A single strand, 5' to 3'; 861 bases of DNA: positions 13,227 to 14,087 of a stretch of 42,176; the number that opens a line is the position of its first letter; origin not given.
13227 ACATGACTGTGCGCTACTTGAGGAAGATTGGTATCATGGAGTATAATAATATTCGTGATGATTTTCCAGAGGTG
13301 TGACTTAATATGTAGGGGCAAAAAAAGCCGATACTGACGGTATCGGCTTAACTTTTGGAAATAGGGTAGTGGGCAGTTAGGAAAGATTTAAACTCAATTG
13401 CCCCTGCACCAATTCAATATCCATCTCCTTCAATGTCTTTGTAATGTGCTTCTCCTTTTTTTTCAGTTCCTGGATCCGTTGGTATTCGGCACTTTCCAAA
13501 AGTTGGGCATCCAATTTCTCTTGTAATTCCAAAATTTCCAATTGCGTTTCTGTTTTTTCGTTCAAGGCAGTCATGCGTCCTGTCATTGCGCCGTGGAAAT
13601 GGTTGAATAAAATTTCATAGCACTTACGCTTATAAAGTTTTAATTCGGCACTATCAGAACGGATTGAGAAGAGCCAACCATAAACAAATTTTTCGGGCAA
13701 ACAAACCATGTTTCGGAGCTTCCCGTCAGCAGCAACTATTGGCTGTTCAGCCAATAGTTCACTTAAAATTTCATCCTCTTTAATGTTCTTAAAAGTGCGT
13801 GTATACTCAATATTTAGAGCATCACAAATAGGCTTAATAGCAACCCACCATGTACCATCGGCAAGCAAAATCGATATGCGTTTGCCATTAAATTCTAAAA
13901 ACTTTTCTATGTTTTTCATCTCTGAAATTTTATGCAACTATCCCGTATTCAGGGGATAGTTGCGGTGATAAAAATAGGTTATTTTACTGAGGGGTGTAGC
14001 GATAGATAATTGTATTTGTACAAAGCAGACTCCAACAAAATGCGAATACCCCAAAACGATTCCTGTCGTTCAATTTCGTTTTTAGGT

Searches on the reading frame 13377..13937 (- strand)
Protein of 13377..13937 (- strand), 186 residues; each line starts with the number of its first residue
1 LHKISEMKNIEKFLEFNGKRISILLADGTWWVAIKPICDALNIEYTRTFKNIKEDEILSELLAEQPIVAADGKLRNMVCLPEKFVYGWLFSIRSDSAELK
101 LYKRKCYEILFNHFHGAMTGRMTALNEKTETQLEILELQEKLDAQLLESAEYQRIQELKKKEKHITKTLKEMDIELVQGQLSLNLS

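Call 10: search_protein_families(library=phrogs, proteins=[window:13377-13937:-], max_evalue=0.01)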
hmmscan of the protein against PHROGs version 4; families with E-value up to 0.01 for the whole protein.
window:13377-13937:- (186 aa): 9 families
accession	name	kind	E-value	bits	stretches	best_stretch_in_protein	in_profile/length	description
phrog_524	-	transcription regulation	7e-19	69.9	1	15-169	13-179/317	anti-repressor Ant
phrog_245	-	transcription regulation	7.1e-08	33.3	1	4-81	27-114/319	anti-repressor Ant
phrog_130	-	transcription regulation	1e-07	32.4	1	7-98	157-244/480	anti-repressor Ant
phrog_14366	-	unknown function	1.1e-06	29.7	1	15-95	7-86/122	-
phrog_2593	-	transcription regulation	5.8e-06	27.2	1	5-91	16-106/255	anti-repressor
phrog_463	-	transcription regulation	0.00067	20.2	1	8-178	3-177/250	anti-repressor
phrog_22533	-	DNA, RNA and nucleotide metabolism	0.0015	19.6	0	51-109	4-62/75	endonuclease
phrog_9976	-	transcription regulation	0.0026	18.6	1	14-112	4-96/188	anti-repressor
phrog_2977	-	transcription regulation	0.0083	16.9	0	4-58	58-112/150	anti-repressor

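Call 11: search_protein_families(library=pfam, proteins=[window:13377-13937:-], max_evalue=0.01)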
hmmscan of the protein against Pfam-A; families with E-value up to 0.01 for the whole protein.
window:13377-13937:- (186 aa): 2 families
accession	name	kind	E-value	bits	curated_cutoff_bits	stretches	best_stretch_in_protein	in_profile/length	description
PF10547.14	P22_AR_N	-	1.2e-18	67.8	30.7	1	15-115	4-110/115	P22_AR N-terminal domain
PF02498.22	Bro-N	-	0.00011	23.2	25.6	1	23-98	4-84/96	BRO family, N-terminal domain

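Call 29: find_homologous_proteins(query=window:13377-13919:-, max_evalue=0.00001)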
Query window:13377-13919:- (180 aa): 457 proteins with E <= 0.00001 among 673 candidates; the best 120 are listed.
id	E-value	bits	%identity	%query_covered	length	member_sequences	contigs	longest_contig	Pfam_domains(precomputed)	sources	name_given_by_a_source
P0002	3.1e-112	390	100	100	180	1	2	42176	PF10547.15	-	-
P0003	1.2e-87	310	77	100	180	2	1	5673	PF10547.15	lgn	-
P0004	1.1e-83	297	74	100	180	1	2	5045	PF10547.15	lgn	-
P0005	7.1e-83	294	74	100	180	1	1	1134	PF10547.15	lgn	-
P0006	5.0e-82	292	72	100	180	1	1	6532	PF10547.15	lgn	-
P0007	6.5e-82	291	72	99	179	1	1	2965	PF10547.15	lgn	-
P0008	5.6e-80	285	72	100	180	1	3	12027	PF10547.15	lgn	-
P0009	1.0e-79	284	67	100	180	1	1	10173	PF10547.15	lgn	-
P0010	1.5e-79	284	69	99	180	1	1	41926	PF10547.15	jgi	-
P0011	3.7e-79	282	70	98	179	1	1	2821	PF10547.15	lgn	-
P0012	5.5e-79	282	68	99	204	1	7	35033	PF10547.15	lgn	-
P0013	8.5e-79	281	69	99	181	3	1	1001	PF10547.15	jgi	-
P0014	2.8e-78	279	68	100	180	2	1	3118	PF10547.15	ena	-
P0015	2.6e-77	276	67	100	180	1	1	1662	PF10547.15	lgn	-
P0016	2.8e-77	276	67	100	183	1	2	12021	PF10547.15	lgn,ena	-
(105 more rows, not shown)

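Call 30: find_encoding_contigs(protein=P0003, flank=3000, max_places=3)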
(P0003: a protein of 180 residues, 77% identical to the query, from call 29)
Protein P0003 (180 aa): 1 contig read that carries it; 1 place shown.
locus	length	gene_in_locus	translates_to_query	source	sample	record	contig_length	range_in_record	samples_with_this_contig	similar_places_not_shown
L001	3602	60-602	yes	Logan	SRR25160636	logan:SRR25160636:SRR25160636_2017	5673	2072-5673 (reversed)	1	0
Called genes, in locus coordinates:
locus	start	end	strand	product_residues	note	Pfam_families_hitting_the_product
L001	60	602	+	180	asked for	PF10547:P22_AR_N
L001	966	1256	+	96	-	-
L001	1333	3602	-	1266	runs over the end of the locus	PF10145:PhageMin_Tail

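Call 31: find_encoding_contigs(protein=P0010, flank=3000, max_places=3)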
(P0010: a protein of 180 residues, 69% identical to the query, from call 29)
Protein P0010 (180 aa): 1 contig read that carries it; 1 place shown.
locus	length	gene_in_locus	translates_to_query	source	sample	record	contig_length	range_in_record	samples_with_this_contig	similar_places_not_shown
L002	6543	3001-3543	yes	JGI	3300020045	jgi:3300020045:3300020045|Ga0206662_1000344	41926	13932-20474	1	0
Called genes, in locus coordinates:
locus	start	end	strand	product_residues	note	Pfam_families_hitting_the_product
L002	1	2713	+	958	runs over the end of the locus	-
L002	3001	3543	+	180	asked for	PF10547:P22_AR_N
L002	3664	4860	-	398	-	PF13495:Phage_int_SAM_4 (weak), PF00589:Phage_integrase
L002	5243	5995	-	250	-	PF00929:RNase_T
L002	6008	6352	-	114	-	PF01381:HTH_3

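Call 32: find_encoding_contigs(protein=P0012, flank=3000, max_places=4)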
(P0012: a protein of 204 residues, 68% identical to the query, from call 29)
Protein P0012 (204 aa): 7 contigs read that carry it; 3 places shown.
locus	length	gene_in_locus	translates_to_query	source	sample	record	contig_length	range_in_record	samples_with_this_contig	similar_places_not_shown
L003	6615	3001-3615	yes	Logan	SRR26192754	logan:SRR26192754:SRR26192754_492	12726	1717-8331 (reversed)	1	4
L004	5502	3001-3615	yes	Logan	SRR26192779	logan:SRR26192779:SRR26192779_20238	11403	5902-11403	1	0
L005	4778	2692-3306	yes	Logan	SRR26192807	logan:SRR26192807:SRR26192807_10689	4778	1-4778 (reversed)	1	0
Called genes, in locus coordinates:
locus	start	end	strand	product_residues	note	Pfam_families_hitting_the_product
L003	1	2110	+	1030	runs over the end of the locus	-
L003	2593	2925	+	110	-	-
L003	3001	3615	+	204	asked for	PF10547:P22_AR_N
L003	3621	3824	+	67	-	-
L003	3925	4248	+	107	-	-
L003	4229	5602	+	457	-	-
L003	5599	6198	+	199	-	-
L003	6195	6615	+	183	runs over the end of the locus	-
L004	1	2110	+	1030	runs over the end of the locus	-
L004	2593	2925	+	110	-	-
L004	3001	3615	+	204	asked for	PF10547:P22_AR_N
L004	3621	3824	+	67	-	-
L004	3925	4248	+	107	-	-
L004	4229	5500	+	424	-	?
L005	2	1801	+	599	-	?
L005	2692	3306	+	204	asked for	PF10547:P22_AR_N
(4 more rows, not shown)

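Call 36: find_related_loci(query=window:13377-13919:-, collection=viral_contigs, flank=2500)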
Query window:13377-13919:- (180 aa) in viral_contigs; peptide patterns used: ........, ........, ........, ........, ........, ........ (x = any residue, [..] = any of these).
26 stretches matched a pattern, but none encodes a relative of the query by tblastn (E <= 1e-3).

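Call 38: find_related_loci(query=A2, collection=metagenome_contigs, flank=2500)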
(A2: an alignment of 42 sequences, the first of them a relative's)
Query A2 (180 aa) in metagenome_contigs; peptide patterns used: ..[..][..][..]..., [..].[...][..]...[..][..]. (x = any residue, [..] = any of these).
400 stretches matched a pattern; 301 encode a relative of the query (tblastn E <= 1e-3); the best 80 are kept; 80 distinct loci.
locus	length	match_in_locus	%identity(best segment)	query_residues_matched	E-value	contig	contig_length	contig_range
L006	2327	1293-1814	60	2-179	3e-73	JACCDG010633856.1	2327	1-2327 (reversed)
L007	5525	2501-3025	57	1-179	1e-69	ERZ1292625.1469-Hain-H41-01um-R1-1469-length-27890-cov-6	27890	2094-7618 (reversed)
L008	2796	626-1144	59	1-177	1e-68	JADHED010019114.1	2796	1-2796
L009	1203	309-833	59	1-179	3e-71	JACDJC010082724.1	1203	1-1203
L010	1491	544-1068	56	1-179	6e-70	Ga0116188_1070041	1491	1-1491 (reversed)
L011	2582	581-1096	56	2-177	7e-65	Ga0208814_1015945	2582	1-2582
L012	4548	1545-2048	55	5-177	4e-60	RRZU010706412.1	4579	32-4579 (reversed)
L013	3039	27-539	53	3-177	2e-60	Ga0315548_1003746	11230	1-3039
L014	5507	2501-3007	53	5-177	6e-59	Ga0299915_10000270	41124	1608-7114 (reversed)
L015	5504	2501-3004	55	7-177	2e-57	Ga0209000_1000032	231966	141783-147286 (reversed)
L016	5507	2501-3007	53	5-177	5e-57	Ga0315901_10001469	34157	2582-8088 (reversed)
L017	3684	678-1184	53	5-177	4e-57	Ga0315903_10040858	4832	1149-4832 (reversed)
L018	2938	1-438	61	31-180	5e-57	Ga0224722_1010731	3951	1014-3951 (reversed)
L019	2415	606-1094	53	11-177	7e-57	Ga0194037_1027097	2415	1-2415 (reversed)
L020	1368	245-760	49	2-177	2e-58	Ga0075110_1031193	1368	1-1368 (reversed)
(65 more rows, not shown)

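Call 39: find_related_loci(query=A2, collection=viral_contigs, flank=2500)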
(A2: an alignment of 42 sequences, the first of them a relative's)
Query A2 (180 aa) in viral_contigs; peptide patterns used: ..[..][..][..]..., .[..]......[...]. (x = any residue, [..] = any of these).
67 stretches matched a pattern; 48 encode a relative of the query (tblastn E <= 1e-3); 48 distinct loci.
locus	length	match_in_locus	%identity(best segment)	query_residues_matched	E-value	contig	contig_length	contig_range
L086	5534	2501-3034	67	1-177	2e-78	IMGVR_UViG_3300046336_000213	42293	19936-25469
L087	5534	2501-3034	69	2-179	5e-86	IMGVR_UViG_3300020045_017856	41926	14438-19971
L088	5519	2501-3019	53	1-177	1e-60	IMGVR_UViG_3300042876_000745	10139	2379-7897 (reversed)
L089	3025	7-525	55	2-177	4e-59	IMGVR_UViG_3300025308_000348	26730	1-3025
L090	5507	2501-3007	53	5-177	4e-57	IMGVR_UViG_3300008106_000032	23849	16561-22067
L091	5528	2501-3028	55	1-180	1e-56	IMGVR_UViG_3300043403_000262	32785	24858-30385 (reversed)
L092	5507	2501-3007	51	5-177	2e-55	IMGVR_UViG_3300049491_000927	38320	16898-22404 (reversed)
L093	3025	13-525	52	4-177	3e-54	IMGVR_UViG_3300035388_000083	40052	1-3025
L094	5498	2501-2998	50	8-177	1e-53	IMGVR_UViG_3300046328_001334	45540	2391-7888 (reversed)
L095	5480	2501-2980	51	4-167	3e-53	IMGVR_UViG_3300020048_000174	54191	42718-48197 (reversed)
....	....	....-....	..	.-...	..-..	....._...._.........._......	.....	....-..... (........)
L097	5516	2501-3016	51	1-172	2e-52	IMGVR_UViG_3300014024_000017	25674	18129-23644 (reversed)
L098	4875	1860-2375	51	1-172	3e-52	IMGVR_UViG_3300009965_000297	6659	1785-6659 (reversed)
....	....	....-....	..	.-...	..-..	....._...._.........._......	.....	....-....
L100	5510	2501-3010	49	5-177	2e-51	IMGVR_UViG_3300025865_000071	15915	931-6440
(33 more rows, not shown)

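Call 40: find_related_loci(query=A2, collection=genome_contigs, flank=2500)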
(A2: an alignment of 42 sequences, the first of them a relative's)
Query A2 (180 aa) in genome_contigs; peptide patterns used: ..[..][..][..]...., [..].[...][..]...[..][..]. (x = any residue, [..] = any of these).
101 stretches matched a pattern; 85 encode a relative of the query (tblastn E <= 1e-3); the best 80 are kept; 80 distinct loci.
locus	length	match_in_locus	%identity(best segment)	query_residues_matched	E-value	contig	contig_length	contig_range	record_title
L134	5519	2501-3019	56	1-177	2e-65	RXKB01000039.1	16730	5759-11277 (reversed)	MAG: Candidatus Dependentiae bacterium isolate AWTP1-30 sample_9_scaffold_260, whole genome shotgun sequence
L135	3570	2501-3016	57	2-177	3e-63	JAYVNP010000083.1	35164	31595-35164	MAG: Saprospiraceae bacterium isolate GL65_DN_metabinner_1 GL65_DN_metabinner_1_82, whole genome shotgun sequence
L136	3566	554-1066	51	1-179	1e-59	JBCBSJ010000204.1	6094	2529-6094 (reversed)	MAG: Cyanobacteria bacterium J06638_20 k141_729881_length_6094_cov_47.9825, whole genome shotgun sequence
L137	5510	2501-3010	55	4-177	5e-59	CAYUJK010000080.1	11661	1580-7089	MAG TPA_asm: uncultured Roseivirgaceae bacterium isolate SRP268622_co1_13 genome assembly, contig: NODE_12987_length_116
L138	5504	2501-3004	55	7-177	2e-57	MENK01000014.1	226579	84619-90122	MAG: Bacteroidetes bacterium GWB2_32_14 gwb2_scaffold_24, whole genome shotgun sequence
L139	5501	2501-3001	51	1-171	1e-56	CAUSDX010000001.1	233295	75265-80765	MAG TPA_asm: uncultured Flavobacteriaceae bacterium isolate ERR9969154_bin.19_MetaWRAP_v1.3_MAG genome assembly, contig:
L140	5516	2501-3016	52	2-177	3e-56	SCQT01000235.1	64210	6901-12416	MAG: Chitinophagaceae bacterium isolate FW021_bin.31 FW021_bin.31-58522, whole genome shotgun sequence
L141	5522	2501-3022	54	1-177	2e-56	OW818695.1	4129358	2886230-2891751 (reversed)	metagenome genome assembly, chromosome: 1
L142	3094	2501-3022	50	1-177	2e-55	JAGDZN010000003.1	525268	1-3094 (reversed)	MAG: Reichenbachiella sp. isolate FR12bac6 FR12DL_contig_431, whole genome shotgun sequence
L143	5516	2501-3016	48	5-179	3e-55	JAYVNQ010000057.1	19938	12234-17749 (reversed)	MAG: Chitinophagales bacterium isolate GL65_DN_metabinner_13 GL65_DN_metabinner_13_56, whole genome shotgun sequence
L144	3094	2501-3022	49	1-177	9e-55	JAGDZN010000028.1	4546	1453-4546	MAG: Reichenbachiella sp. isolate FR12bac6 FR12DL_contig_33790, whole genome shotgun sequence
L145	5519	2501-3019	51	1-177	1e-54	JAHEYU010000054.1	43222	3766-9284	MAG: Bacteroidetes bacterium isolate nzgw135 NODE_1146_length_43223_cov_4.510116, whole genome shotgun sequence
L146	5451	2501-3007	49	5-177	5e-54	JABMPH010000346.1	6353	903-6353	MAG: Bacteroidetes bacterium isolate bin.586 k141_4934499, whole genome shotgun sequence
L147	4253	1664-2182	49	3-177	4e-53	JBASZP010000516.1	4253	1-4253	MAG: Daejeonella sp. isolate MFD10499_ilm_asm_bin4 k127_104880, whole genome shotgun sequence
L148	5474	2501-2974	49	6-167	6e-53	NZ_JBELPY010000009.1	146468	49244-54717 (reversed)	Chryseobacterium sp. ST-37 NODE_9_length_146468_cov_413.397039, whole genome shotgun sequence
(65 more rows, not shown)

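Call 84: find_encoding_contigs(protein=P0008, flank=2500, max_places=3)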
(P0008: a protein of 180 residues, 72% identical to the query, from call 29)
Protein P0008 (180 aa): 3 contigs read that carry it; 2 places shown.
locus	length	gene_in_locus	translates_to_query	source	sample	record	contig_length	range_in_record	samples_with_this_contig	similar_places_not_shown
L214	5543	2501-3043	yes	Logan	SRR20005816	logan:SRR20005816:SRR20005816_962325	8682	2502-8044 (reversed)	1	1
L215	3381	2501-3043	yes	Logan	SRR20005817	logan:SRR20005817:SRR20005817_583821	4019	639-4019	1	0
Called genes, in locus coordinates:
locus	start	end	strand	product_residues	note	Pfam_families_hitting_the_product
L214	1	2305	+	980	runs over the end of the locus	?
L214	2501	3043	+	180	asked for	PF10547:P22_AR_N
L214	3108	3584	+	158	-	-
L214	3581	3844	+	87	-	-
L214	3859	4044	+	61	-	-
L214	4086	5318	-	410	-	PF17293:Arm-DNA-bind_5, PF13102:Phage_int_SAM_5, PF00589:Phage_integrase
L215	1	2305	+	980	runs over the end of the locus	?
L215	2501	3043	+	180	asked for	PF10547:P22_AR_N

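Call 85: find_encoding_contigs(protein=P0006, flank=2500, max_places=2)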
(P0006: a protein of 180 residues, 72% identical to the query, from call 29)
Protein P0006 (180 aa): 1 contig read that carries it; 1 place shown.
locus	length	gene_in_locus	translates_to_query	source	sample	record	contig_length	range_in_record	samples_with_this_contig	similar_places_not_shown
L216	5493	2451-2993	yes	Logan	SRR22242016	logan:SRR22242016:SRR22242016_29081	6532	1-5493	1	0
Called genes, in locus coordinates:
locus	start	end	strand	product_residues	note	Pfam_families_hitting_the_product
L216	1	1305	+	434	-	?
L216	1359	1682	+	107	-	PF12728:HTH_17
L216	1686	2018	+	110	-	-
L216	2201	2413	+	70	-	-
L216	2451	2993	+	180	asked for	PF10547:P22_AR_N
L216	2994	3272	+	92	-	-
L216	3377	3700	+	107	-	-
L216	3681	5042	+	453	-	-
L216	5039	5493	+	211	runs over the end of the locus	-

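Call 86: find_encoding_contigs(protein=P0009, flank=2500, max_places=2)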
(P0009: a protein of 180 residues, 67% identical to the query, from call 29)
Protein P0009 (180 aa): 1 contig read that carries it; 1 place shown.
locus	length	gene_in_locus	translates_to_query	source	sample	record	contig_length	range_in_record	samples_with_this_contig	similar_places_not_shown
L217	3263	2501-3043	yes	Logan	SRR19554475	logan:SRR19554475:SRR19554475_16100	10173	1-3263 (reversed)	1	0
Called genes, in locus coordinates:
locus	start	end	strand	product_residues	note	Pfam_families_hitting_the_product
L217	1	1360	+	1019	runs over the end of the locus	PF06791:TMP_2 (weak)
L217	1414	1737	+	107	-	PF12728:HTH_17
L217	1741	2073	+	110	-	-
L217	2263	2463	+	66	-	-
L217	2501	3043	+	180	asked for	PF10547:P22_AR_N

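Call 87: find_encoding_contigs(protein=P0004, flank=2500, max_places=2)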
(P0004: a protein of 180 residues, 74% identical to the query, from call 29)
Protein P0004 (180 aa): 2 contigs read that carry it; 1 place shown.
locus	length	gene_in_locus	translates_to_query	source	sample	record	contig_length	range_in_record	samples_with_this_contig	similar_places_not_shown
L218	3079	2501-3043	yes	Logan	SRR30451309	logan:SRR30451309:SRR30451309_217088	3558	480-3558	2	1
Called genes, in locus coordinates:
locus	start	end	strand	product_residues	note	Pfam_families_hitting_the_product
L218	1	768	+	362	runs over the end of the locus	PF20459:DUF6712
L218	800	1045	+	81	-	-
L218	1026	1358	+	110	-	-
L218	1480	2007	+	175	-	PF05105:Phage_holin_4_1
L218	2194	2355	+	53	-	-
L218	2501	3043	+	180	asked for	PF10547:P22_AR_N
